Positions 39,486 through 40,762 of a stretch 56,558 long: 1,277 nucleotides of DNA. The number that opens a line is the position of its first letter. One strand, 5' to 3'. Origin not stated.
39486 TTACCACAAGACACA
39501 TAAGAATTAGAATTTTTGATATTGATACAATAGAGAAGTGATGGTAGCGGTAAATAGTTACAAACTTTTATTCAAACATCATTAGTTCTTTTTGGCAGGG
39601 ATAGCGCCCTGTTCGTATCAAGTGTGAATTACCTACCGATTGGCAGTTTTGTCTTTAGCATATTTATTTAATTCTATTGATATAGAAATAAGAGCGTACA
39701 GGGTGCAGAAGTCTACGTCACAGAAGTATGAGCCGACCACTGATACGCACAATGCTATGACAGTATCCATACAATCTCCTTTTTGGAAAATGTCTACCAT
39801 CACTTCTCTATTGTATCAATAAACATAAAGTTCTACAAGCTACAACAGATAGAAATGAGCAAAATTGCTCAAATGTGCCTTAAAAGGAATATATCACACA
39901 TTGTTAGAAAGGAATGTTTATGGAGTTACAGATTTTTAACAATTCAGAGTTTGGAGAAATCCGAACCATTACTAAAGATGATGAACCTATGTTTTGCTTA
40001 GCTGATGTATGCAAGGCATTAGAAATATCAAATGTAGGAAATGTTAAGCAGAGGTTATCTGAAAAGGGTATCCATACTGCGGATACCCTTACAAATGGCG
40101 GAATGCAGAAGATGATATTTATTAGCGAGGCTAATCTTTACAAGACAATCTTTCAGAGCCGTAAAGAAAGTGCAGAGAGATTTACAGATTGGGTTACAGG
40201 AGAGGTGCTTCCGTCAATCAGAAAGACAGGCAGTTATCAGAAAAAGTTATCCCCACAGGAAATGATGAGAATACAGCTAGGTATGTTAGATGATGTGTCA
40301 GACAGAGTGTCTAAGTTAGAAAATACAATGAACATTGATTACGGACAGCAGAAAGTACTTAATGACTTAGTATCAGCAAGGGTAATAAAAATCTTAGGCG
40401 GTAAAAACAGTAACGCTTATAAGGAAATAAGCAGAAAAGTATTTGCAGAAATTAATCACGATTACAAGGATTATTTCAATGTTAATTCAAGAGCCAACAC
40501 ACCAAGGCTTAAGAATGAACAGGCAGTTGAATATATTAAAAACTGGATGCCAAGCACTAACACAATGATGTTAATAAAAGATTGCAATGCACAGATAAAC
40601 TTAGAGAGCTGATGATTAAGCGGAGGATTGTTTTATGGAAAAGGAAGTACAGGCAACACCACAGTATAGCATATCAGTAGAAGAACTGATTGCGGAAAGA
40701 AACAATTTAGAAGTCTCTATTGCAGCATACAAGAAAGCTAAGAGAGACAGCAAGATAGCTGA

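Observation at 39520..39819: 27-bp perfect inverted repeat with inward-facing extended -10 boxes encloses a 45-aa hydrophobic ORF between cro and ant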

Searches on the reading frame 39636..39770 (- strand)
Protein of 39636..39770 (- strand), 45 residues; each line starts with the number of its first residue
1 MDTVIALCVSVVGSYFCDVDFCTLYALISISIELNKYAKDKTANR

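Call 14: search_protein_families(library=pfam, proteins=[window:39636-39770:-], max_evalue=1)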
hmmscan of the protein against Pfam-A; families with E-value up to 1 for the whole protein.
seq(45 aa): 0 families

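Call 30: search_protein_families(library=ncbifam, proteins=[window:39636-39770:-], max_evalue=10)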
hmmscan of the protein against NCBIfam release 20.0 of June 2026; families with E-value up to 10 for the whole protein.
seq(45 aa): 0 families

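Call 31: search_protein_families(library=phrogs, proteins=[window:39636-39770:-], max_evalue=10)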
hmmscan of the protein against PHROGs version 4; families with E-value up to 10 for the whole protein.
seq(45 aa): 0 families

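Call 44: find_homologous_proteins(query=A2, max_evalue=10)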
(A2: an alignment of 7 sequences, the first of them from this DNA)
Query A2 (7 sequences) (45 aa, profile of the alignment): 32 proteins with E <= 10 among 50 candidates.
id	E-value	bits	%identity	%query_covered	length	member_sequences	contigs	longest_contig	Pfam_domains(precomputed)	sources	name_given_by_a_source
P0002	8.7e-23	98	89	100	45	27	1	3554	-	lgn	-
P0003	6.5e-22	95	87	100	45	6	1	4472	-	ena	-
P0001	9.6e-22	95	96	100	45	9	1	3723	-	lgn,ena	-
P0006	1.9e-21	94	53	100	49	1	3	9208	-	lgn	-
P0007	2.3e-21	94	98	100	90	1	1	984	PF02498.23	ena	-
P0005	3.3e-20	90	67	100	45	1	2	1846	-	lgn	-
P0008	6.6e-18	82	38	87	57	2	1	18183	-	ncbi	-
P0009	1.5e-17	81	58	100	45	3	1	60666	-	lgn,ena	-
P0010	2.6e-17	81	57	100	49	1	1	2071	-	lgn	-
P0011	3.7e-17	80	58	100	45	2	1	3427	-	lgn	-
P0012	6.5e-17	79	49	100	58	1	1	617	-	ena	-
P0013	1.1e-16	79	49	100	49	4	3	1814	-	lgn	-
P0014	2.7e-16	77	56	100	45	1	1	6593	-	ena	-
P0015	4.4e-16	77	47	100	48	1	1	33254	-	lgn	-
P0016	8.2e-16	76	45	100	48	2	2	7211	-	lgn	-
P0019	4.8e-15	73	48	93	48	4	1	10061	-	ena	-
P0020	7.9e-15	73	62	100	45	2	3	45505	-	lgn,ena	-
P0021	9.2e-15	72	53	100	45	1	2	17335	-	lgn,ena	-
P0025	1.5e-9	56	44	80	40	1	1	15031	-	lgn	-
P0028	1.6e-7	49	33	82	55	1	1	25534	-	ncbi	-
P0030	3.0e-7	48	48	73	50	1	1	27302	-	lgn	-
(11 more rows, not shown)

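Call 46: find_encoding_contigs(protein=P0028, flank=3000, max_places=2)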
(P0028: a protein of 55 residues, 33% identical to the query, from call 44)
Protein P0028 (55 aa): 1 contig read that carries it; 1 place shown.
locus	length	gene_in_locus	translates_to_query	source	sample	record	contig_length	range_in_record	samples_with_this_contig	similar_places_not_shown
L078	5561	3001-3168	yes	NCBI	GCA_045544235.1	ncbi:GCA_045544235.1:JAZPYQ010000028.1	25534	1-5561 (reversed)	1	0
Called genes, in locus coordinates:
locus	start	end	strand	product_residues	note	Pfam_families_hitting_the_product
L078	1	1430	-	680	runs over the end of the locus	PF13476:AAA_23, PF13555:AAA_29 (weak)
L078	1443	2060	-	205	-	PF00436:SSB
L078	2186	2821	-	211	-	PF01464:SLT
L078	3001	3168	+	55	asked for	-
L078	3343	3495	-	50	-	-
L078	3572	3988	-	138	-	-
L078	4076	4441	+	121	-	PF12844:HTH_19, PF13560:HTH_31 (weak), PF01381:HTH_3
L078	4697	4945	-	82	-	PF13560:HTH_31, PF12844:HTH_19 (weak), PF01381:HTH_3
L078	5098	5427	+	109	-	PF01381:HTH_3 (weak)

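Call 47: find_encoding_contigs(protein=P0015, flank=3000, max_places=2)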
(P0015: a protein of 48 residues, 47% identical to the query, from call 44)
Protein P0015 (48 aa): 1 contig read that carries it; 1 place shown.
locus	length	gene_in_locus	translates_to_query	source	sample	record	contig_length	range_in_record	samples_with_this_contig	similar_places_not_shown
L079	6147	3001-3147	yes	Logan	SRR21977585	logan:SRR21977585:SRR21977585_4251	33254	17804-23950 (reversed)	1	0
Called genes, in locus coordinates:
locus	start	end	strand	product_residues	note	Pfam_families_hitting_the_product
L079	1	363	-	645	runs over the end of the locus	PF13175:AAA_15 (weak)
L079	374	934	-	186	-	-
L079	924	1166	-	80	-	-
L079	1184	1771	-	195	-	PF00436:SSB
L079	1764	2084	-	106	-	PF08769:Spo0A_C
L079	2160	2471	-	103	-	PF21847:DUF6906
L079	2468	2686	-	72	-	-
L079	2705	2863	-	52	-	-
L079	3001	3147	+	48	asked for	-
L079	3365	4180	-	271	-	PF08346:AntA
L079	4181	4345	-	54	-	-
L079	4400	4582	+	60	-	-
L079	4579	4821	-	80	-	-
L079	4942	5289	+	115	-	PF12844:HTH_19, PF13443:HTH_26 (weak), PF13560:HTH_31 (weak), PF01381:HTH_3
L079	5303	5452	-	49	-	-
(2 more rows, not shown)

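Call 48: find_encoding_contigs(protein=P0030, flank=3000, max_places=2)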
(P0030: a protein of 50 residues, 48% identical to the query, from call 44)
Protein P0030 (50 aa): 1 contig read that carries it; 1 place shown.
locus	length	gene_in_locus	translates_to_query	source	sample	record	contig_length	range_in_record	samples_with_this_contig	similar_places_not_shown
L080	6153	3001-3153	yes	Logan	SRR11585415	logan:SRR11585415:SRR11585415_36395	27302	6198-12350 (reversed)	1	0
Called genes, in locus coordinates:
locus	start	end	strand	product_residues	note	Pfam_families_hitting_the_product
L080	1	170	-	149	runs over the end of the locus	PF08769:Spo0A_C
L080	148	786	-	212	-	PF00436:SSB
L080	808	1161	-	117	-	-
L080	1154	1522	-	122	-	-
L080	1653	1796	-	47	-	-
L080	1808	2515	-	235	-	PF10543:ORF6N, PF10552:ORF6C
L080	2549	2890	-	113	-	-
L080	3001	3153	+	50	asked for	-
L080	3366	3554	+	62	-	-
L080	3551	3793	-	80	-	-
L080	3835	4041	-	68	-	PF05339:DUF739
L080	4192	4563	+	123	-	PF01381:HTH_3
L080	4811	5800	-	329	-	PF18013:Phage_lysozyme2 (weak), PF05257:CHAP, PF01471:PG_binding_1 (weak)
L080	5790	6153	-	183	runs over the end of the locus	-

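Call 54: find_encoding_contigs(protein=P0009, flank=2500, max_places=1)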
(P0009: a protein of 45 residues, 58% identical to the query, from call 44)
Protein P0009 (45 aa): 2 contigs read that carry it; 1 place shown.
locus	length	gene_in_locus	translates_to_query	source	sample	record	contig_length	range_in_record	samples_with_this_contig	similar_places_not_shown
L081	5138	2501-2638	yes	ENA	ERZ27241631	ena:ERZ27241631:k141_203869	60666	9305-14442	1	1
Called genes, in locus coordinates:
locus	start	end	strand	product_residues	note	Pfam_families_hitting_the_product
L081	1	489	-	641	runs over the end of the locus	PF13476:AAA_23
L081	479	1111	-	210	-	PF00436:SSB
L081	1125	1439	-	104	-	PF08769:Spo0A_C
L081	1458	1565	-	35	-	-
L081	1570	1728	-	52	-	-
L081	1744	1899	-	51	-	-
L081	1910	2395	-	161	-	PF01464:SLT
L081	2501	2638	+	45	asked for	-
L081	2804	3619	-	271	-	PF10544:T5orf172, PF13455:MUG113, PF10552:ORF6C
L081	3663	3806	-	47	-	-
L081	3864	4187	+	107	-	-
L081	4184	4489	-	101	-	-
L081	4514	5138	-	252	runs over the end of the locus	PF09669:Phage_pRha, PF03374:ANT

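Call 55: find_encoding_contigs(protein=P0020, flank=2500, max_places=1)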
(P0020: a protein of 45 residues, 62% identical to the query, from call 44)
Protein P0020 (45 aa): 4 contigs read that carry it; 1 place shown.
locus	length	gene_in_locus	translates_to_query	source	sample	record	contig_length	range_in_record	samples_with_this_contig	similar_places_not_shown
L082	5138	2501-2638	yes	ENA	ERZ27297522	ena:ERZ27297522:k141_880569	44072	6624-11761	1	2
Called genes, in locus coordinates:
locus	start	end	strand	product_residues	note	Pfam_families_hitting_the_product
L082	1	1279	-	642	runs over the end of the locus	PF02463:SMC_N (weak)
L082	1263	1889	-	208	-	PF00436:SSB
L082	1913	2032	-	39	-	-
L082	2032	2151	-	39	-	-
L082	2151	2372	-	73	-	PF14090:HTH_39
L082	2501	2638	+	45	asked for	-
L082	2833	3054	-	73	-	PF12844:HTH_19 (weak), PF13443:HTH_26 (weak), PF01381:HTH_3 (weak)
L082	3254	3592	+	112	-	PF01381:HTH_3, PF12844:HTH_19, PF13443:HTH_26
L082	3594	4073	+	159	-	PF16729:DUF5067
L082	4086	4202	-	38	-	-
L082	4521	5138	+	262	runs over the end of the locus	-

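Call 56: find_encoding_contigs(protein=P0021, flank=2500, max_places=1)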
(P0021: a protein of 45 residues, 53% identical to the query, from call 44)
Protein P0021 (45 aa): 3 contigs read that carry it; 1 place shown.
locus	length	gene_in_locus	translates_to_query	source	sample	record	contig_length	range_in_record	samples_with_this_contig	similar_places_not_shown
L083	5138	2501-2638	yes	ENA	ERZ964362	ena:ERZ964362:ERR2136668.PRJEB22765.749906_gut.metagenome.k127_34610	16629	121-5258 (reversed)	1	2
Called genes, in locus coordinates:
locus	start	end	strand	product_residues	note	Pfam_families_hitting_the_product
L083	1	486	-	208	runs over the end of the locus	PF00436:SSB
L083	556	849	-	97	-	-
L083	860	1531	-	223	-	-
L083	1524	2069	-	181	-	PF03374:ANT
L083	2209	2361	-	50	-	PF10543:ORF6N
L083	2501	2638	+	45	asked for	-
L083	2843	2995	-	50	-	-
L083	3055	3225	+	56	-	-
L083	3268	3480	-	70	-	-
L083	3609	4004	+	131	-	PF12844:HTH_19, PF01381:HTH_3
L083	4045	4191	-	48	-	-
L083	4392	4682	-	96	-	PF12844:HTH_19 (weak), PF13443:HTH_26, PF13560:HTH_31, PF01381:HTH_3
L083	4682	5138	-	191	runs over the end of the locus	?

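Call 57: find_encoding_contigs(protein=P0025, flank=2500, max_places=1)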
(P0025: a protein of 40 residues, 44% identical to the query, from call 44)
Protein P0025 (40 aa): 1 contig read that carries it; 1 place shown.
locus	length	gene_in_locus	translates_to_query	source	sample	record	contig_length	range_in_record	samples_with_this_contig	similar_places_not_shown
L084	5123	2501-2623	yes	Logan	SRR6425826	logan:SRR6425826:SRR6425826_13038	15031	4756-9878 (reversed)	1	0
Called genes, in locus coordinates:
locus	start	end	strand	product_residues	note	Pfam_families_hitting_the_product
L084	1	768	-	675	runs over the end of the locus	PF13476:AAA_23 (weak)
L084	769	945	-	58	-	-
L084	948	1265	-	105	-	PF08769:Spo0A_C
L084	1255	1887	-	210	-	PF00436:SSB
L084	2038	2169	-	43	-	-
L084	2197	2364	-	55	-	-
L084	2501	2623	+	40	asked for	-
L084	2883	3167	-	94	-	-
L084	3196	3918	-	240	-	PF10543:ORF6N, PF10552:ORF6C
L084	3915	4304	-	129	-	PF01381:HTH_3 (weak)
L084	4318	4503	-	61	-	PF13443:HTH_26, PF01381:HTH_3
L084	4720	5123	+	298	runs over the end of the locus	PF01381:HTH_3 (weak), PF12844:HTH_19 (faint), PF13443:HTH_26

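Call 58: find_encoding_contigs(protein=P0019, flank=2500, max_places=1)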
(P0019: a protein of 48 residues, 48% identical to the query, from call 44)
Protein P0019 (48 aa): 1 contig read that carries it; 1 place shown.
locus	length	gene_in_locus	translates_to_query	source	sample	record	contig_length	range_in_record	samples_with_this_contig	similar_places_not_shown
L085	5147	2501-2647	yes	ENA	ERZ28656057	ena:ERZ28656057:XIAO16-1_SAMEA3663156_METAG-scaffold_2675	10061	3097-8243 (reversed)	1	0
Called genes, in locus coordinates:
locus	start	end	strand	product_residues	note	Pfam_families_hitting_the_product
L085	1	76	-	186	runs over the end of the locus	-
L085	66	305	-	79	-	-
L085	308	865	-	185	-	PF04542:Sigma70_r2, PF04545:Sigma70_r4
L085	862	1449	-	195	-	PF00436:SSB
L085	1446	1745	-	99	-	PF08769:Spo0A_C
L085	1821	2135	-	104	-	PF21847:DUF6906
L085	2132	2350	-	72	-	-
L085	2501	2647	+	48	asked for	-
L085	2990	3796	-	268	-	PF10543:ORF6N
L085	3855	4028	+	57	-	-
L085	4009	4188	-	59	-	-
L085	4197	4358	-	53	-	-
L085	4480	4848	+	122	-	PF12844:HTH_19, PF13560:HTH_31 (weak), PF01381:HTH_3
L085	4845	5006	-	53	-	-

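Call 67: search_protein_families(library=padloc, proteins=[window:39636-39770:-], max_evalue=10)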
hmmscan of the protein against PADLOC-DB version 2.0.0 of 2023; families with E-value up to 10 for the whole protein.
seq(45 aa): 0 families

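Call 68: search_solved_structures(query=A2, max_evalue=10)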
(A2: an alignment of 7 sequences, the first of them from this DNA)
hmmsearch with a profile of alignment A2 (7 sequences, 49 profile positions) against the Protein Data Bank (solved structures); distinct sequences matched with E-value up to 10: 0.

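Call 80: predict_structure(alignment_id=A4)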
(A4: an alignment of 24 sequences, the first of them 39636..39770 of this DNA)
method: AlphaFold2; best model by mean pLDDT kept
length: 45 residues; sequences in the alignment: 24
mean_pLDDT: 82.4   pTM: 0.50
mean pLDDT of the five models: 82.4, 73.5, 73.5, 67.4, 67.3
residues with pLDDT >= 90: 0; 70-90: 42; 50-70: 3; < 50: 0
segments of 3 or more residues with pLDDT < 50: none
pLDDT, mean of each block of 10 residues (from residue 1): 82 84 87 85 67
secondary structure, 60 per line:
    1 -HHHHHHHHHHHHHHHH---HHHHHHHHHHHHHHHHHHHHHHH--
elements in order: H2-17 H21-43

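Call 81: search_protein_representatives(alignment_id=A4)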
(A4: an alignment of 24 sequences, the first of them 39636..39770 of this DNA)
Query: 24 sequences, 49 profile positions. Proteins with E-value up to 0.001 (for the whole library): 86; up to 1e-10: 26; up to 1e-30: 0. The best 86 are listed.
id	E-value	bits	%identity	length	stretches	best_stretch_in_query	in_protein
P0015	1.8e-20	89.2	-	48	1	1-49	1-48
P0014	5.8e-18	81.2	-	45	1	1-49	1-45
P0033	1.8e-17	79.6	-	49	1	1-49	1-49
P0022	7.5e-17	77.7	-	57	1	1-48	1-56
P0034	1.5e-16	76.7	-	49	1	1-49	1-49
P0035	3.9e-16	75.4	-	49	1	1-49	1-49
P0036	6.0e-16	74.8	-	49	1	1-49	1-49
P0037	9.1e-16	74.2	-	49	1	1-48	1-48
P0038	3.7e-15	72.3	-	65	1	1-49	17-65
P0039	1.0e-14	70.8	-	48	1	3-49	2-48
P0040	3.0e-14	69.4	-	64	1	1-47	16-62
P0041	6.6e-14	68.2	-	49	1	1-48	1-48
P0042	1.1e-13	67.6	-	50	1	1-49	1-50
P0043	1.4e-13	67.2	-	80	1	1-49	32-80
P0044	9.7e-13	64.5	-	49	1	1-47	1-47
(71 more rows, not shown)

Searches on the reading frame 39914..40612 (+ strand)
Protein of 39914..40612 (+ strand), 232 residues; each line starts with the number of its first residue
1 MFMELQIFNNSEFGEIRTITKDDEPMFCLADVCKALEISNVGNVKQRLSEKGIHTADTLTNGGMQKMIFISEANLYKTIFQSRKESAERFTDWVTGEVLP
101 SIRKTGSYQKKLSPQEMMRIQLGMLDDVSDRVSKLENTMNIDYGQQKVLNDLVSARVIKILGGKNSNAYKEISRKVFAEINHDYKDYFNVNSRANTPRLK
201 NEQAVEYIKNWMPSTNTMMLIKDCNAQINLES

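Call 14: search_protein_families(library=pfam, proteins=[window:39914-40612:+], max_evalue=1)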
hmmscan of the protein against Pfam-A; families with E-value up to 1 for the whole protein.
window:39914-40612:+ (232 aa): 3 families
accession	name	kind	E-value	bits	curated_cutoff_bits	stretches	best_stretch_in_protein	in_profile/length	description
PF10552.14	ORF6C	-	5.3e-27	94.5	22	1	125-221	16-114/114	ORF6C domain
PF02498.22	Bro-N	-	6.7e-23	81.6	25.6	1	15-100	1-96/96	BRO family, N-terminal domain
PF20451.3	Calmod_bind_M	-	0.16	13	24.5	0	37-58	11-32/67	Calmodulin binding protein central domain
